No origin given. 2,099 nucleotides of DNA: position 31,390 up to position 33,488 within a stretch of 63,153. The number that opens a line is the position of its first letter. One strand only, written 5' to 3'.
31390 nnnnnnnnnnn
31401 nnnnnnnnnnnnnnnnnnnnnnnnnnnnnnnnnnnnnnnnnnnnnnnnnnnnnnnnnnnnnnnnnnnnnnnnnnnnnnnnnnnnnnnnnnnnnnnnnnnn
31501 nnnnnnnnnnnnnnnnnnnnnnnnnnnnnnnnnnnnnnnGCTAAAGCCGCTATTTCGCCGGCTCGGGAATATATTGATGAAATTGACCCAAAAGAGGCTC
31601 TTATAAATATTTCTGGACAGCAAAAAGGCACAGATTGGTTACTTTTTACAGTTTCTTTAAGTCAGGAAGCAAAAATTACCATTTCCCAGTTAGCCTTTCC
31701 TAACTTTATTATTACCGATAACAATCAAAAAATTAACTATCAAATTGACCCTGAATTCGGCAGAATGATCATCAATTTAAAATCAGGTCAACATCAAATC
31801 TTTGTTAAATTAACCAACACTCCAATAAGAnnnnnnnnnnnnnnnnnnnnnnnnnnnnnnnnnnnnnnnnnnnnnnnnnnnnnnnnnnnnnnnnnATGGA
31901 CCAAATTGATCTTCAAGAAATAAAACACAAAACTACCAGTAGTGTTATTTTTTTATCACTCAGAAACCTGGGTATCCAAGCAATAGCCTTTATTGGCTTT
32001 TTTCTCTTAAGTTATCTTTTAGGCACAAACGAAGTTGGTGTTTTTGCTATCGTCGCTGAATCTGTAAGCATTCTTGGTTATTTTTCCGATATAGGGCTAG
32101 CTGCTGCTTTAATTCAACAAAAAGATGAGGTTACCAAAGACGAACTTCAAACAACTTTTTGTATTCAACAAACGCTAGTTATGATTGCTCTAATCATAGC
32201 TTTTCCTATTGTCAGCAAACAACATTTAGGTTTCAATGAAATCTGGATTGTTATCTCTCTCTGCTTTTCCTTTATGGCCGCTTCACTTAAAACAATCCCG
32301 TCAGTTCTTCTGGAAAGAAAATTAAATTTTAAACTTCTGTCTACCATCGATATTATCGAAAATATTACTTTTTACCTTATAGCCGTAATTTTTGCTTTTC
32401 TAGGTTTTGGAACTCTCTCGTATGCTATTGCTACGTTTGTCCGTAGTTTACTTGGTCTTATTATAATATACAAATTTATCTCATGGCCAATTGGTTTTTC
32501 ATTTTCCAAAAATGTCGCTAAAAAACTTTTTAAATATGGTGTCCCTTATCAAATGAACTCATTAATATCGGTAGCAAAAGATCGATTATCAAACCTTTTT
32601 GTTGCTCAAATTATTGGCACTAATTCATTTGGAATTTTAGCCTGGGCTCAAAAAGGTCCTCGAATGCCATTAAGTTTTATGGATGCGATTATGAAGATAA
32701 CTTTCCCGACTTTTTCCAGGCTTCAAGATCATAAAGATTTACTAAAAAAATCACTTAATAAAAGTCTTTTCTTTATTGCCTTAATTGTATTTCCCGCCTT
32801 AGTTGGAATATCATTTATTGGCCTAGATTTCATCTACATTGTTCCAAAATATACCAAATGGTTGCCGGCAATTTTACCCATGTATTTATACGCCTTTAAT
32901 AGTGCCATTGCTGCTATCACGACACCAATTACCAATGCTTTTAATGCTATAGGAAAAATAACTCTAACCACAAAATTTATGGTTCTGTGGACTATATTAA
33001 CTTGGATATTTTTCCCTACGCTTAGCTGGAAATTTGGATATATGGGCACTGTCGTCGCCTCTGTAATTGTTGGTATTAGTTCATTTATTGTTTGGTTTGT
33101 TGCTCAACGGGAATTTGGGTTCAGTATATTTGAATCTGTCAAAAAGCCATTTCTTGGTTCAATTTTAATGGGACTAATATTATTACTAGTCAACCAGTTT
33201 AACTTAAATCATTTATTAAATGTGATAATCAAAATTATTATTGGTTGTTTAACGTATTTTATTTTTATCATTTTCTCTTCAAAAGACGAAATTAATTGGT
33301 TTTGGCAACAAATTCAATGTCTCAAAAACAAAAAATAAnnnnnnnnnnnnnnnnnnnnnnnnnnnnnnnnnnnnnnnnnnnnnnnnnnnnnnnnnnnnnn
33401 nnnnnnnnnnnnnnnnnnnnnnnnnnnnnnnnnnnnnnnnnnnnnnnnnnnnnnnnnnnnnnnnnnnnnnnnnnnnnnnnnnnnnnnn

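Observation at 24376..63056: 39-kb, 32-gene envelope-glycosylation supercluster dominated by GT-C-like membrane glycosyltransferases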

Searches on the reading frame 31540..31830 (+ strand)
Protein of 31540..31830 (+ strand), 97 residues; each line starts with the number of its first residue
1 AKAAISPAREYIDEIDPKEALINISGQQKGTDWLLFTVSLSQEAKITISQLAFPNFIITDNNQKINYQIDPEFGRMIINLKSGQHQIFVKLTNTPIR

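Call 60: search_protein_families(library=pfam, proteins=[window:31540-31830:+], max_evalue=1)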
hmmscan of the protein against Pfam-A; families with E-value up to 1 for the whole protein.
window:31540-31830:+ (97 aa): 1 family
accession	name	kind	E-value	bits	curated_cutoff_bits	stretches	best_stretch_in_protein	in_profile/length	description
PF02832.22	Flavi_glycop_C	-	0.037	14.6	27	1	41-87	45-91/97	Flavivirus glycoprotein, immunoglobulin-like domain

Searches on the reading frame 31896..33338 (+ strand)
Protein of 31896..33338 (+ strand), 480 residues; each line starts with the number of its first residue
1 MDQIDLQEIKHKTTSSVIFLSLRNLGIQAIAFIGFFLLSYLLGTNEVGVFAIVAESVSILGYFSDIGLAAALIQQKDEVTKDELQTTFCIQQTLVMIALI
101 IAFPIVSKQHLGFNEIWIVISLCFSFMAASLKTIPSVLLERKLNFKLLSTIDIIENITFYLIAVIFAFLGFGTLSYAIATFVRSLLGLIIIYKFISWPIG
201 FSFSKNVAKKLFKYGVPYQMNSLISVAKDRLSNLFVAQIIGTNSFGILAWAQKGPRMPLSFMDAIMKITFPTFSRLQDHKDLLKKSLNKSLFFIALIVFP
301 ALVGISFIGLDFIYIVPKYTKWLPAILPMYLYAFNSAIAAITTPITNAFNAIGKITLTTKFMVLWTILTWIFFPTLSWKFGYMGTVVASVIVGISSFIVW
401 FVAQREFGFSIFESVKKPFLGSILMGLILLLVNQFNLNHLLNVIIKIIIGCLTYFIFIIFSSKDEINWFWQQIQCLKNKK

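Call 4: search_protein_families(library=pfam, proteins=[window:31896-33338:+], max_evalue=0.01)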
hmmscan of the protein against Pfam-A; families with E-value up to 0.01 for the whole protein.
window:31896-33338:+ (480 aa): 2 families
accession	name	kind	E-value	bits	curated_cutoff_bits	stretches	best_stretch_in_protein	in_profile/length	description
PF13440.11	Polysacc_synt_3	-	7e-40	137.5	23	1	38-316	2-283/293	Polysaccharide biosynthesis protein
PF01943.22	Polysacc_synt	-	2.8e-20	73.3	28.2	1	16-277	4-274/274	Polysaccharide biosynthesis protein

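Call 51: search_protein_families(library=ncbifam, proteins=[window:31896-33338:+], max_evalue=0.0001)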
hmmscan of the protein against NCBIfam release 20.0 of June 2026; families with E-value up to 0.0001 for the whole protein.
window:31896-33338:+ (480 aa): 3 families
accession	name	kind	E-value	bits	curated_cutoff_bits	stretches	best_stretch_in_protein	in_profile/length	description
NF007773.0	PRK10459.1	equivalog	7.6e-36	124.1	273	1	9-466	3-472/492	MOP flippase family protein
NF058658.1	Oglyco_Wzx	exception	2.4e-24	86.2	720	1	7-465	4-466/478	O-glycosylation flippase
NF047674.1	TeichurnBiosyTuaB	equivalog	4.5e-23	82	580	1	7-458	2-466/469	teichuronic acid biosynthesis protein TuaB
